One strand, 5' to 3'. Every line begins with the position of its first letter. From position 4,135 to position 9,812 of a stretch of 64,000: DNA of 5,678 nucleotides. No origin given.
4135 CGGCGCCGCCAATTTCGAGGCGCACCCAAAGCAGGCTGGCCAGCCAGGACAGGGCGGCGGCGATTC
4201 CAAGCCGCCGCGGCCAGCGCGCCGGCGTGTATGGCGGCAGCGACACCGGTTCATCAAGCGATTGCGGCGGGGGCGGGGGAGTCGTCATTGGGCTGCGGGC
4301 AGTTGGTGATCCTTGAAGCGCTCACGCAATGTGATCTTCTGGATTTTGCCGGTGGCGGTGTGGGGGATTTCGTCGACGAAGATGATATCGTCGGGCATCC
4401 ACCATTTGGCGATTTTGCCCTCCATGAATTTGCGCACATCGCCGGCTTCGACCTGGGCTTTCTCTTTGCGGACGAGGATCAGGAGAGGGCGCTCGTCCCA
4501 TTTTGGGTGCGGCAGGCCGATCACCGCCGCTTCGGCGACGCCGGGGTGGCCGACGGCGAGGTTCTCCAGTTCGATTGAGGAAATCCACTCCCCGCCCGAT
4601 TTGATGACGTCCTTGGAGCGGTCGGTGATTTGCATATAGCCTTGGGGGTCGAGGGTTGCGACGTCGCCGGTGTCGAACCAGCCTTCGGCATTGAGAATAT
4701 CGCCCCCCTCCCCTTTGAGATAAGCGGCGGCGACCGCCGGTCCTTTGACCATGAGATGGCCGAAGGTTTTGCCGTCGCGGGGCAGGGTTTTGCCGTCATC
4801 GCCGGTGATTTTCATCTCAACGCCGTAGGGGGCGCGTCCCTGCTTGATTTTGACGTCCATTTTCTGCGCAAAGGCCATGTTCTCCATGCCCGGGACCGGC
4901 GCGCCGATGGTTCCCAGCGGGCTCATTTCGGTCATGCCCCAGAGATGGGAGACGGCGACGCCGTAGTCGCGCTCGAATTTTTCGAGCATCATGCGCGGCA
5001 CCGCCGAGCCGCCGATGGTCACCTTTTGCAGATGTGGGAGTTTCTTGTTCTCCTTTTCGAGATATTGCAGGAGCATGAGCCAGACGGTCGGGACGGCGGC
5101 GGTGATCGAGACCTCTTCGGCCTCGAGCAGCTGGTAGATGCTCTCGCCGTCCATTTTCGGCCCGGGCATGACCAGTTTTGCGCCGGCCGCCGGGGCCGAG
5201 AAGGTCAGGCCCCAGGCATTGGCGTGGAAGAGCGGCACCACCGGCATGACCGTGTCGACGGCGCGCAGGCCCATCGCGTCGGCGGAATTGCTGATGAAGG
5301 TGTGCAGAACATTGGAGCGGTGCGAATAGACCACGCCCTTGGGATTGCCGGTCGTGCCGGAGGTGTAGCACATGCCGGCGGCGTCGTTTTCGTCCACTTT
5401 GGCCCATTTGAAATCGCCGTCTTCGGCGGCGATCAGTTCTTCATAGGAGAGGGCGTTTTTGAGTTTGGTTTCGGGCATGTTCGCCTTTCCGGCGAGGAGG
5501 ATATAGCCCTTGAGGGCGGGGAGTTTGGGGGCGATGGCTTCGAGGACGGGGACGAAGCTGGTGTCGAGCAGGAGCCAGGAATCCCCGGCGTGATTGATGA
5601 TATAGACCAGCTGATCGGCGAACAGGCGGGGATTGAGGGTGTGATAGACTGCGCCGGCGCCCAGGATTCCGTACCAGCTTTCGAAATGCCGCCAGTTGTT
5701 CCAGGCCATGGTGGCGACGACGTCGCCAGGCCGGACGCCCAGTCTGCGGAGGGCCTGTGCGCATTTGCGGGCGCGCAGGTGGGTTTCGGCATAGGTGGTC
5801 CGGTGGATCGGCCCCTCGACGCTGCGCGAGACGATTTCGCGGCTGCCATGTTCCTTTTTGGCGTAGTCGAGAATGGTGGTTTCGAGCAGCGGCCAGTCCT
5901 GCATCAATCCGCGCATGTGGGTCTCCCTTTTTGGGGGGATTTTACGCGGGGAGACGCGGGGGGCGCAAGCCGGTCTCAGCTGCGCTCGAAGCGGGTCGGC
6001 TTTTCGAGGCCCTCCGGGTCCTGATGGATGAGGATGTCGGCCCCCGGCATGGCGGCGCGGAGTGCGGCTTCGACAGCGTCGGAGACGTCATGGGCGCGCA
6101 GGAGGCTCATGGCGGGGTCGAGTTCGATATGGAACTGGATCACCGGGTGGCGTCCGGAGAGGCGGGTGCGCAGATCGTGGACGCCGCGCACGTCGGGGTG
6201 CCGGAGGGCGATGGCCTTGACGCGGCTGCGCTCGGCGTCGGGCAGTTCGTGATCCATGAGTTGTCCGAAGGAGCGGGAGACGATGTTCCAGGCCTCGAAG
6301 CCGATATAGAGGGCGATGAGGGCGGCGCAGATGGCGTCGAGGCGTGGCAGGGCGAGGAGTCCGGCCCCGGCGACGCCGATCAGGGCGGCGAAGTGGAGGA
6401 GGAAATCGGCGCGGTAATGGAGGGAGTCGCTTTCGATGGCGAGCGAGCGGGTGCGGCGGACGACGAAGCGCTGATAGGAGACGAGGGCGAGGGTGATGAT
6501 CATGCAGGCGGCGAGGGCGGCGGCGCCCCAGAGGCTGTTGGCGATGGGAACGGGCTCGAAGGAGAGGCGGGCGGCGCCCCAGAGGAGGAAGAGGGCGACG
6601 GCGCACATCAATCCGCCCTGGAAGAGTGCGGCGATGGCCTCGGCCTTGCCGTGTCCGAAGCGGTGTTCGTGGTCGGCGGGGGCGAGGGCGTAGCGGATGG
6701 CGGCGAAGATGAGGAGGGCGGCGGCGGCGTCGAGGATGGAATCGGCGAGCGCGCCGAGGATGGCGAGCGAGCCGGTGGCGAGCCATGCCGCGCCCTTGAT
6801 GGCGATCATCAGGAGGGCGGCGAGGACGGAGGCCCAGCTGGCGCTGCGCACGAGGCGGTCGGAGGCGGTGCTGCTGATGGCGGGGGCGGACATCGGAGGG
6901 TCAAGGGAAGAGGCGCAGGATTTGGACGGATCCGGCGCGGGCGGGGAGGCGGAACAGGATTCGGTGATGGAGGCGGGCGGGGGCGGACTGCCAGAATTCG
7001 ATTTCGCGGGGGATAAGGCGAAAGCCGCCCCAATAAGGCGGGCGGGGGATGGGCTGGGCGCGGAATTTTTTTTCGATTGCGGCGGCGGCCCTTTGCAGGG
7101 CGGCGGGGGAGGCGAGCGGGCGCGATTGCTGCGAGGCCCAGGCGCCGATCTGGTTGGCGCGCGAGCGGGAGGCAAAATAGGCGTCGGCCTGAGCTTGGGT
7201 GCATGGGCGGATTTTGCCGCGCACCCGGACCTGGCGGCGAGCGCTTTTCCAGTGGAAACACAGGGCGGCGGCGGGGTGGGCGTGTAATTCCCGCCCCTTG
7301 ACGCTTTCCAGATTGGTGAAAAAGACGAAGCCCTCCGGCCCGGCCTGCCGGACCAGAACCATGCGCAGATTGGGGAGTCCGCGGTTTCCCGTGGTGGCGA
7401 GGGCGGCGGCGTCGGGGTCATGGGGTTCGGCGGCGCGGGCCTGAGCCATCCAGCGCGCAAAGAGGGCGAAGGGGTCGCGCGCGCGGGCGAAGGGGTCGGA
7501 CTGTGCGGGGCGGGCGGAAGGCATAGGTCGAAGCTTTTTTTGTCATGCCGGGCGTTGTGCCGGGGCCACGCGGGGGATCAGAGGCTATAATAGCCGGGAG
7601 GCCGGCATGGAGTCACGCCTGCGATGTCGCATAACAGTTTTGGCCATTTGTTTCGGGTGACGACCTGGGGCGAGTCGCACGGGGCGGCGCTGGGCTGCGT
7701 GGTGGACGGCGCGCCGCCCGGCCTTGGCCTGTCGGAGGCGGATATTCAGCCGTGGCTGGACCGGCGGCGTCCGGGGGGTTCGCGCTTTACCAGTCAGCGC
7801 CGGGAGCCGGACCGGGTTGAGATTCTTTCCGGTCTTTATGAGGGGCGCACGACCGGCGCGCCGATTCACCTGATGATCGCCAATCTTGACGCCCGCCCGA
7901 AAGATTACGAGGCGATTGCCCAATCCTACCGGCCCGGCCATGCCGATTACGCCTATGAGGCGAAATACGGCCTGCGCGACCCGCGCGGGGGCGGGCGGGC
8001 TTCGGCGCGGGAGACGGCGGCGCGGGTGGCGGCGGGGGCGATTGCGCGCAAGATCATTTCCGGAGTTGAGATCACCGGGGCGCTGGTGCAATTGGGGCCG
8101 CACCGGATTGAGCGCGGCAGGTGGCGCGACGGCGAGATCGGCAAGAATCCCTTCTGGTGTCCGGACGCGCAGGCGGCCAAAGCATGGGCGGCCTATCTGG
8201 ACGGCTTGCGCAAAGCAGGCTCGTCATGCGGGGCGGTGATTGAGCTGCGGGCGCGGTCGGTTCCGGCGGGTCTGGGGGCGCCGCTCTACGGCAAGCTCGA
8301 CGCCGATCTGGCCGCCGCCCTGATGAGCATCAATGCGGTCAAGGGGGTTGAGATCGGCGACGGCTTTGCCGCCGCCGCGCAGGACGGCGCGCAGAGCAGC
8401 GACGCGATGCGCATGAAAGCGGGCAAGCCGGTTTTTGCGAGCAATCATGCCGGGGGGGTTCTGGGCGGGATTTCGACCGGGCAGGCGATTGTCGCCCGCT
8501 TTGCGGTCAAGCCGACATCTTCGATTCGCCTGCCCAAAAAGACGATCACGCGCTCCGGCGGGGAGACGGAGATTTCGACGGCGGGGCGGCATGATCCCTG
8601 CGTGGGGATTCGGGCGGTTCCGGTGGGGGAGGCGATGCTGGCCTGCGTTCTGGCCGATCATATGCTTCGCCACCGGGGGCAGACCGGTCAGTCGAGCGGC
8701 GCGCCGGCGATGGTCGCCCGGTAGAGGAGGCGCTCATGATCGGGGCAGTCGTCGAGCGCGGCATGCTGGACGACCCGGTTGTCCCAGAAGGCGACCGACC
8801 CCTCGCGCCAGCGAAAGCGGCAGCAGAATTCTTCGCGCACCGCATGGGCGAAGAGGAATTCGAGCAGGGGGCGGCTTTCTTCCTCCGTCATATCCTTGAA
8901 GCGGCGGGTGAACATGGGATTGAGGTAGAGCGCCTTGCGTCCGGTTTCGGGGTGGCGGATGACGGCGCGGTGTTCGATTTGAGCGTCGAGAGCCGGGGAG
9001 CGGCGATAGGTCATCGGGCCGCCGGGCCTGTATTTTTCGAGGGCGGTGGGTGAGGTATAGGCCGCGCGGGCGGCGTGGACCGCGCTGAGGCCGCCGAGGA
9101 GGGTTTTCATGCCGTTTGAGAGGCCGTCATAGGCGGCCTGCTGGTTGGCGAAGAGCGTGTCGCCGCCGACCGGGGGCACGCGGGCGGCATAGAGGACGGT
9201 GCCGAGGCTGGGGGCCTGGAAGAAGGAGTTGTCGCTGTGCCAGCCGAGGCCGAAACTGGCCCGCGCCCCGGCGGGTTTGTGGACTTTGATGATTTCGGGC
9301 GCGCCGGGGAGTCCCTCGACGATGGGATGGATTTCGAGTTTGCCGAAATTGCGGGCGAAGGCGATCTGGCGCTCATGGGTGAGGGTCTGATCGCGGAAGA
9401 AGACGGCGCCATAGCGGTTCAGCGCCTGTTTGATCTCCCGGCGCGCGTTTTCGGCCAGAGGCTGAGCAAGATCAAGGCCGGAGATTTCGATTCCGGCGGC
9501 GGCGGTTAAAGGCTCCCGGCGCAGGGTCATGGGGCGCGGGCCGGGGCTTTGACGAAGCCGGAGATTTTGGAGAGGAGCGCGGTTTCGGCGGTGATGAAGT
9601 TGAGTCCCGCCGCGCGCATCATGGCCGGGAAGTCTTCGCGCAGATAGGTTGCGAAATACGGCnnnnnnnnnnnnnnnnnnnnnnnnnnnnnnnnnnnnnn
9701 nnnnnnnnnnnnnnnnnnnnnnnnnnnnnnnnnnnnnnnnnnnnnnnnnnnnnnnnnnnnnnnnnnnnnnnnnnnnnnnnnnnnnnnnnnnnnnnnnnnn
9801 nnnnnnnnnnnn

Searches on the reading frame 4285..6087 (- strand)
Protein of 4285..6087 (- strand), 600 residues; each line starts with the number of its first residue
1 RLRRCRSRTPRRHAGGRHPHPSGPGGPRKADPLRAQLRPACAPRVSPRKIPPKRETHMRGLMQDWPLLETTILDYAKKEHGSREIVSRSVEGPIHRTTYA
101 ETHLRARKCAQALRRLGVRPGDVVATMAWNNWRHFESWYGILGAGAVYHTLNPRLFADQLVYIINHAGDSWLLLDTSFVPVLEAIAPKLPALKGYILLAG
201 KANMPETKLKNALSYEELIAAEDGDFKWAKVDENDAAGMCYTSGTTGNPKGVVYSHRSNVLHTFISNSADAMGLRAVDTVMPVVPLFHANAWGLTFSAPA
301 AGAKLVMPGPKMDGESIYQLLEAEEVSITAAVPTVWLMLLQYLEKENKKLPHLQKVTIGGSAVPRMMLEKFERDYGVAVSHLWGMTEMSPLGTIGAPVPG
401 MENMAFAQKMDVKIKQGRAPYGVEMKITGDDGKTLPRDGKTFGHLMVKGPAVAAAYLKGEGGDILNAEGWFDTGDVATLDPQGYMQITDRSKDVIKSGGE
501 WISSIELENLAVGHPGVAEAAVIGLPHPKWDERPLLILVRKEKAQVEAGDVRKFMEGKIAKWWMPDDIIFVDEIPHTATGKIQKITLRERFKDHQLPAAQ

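Call 63: search_protein_families(library=pfam, proteins=[window:4285-6087:-], max_evalue=0.00001)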
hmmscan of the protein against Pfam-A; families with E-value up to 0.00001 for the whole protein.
window:4285-6087:- (600 aa): 2 families
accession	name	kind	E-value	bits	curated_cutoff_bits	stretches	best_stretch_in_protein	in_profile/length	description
PF00501.34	AMP-binding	-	1.7e-75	254.7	29.9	1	79-457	7-384/384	AMP-binding enzyme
PF13193.12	AMP-binding_C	-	3.1e-18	66.9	24.5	1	506-581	1-76/76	AMP-binding enzyme C-terminal domain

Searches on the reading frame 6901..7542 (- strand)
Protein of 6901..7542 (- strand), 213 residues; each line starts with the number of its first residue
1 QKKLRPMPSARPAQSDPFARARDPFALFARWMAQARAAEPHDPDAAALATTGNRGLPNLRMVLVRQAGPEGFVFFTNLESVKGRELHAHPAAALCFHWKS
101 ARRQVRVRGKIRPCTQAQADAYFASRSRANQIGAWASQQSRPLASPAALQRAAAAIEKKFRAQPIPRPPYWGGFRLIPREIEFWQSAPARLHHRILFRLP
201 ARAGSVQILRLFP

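Call 63: search_protein_families(library=pfam, proteins=[window:6901-7542:-], max_evalue=0.00001)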
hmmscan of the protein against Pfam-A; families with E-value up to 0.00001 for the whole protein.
window:6901-7542:- (213 aa): 3 families
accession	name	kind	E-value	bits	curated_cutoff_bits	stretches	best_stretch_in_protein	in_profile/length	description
PF01243.27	PNPOx_N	-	1.2e-21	77.7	28.1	1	37-157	6-117/120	Pyridoxamine 5'-phosphate oxidase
PF10590.14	PNP_phzG_C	-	1.4e-13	50.9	27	1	171-213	1-42/42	Pyridoxine 5'-phosphate oxidase C-terminal dimerisation region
PF12766.13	Pyridox_oxase_2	-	2.2e-06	28.6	26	1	39-112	17-97/100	Pyridoxamine 5'-phosphate oxidase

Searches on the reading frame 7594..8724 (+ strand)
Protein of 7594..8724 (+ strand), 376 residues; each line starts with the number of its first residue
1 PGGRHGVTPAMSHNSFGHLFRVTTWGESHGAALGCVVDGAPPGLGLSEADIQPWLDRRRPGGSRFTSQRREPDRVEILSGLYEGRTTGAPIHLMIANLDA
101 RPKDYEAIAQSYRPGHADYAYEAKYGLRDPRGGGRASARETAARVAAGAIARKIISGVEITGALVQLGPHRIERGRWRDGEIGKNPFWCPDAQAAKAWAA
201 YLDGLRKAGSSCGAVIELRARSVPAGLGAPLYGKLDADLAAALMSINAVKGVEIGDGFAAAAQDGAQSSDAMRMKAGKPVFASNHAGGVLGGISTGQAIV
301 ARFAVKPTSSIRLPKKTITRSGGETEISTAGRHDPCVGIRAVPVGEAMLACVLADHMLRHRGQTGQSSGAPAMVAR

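Call 63: search_protein_families(library=pfam, proteins=[window:7594-8724:+], max_evalue=0.00001)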
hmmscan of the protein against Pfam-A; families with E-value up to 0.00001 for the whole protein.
window:7594-8724:+ (376 aa): 1 family
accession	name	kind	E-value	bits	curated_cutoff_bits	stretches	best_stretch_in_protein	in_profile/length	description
PF01264.26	Chorismate_synt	-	3.6e-129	430.6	27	1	20-358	1-327/327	Chorismate synthase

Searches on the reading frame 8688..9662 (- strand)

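Call 63: search_protein_families(library=pfam, proteins=[window:8688-9662:-], max_evalue=0.00001)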
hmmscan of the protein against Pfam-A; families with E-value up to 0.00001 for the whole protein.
window:8688-9662:- (324 aa): 1 family
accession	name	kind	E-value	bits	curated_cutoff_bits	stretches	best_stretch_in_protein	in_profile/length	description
PF02668.22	TauD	-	1.6e-63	215.6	27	1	49-317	2-267/267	Taurine catabolism dioxygenase TauD, TfdA family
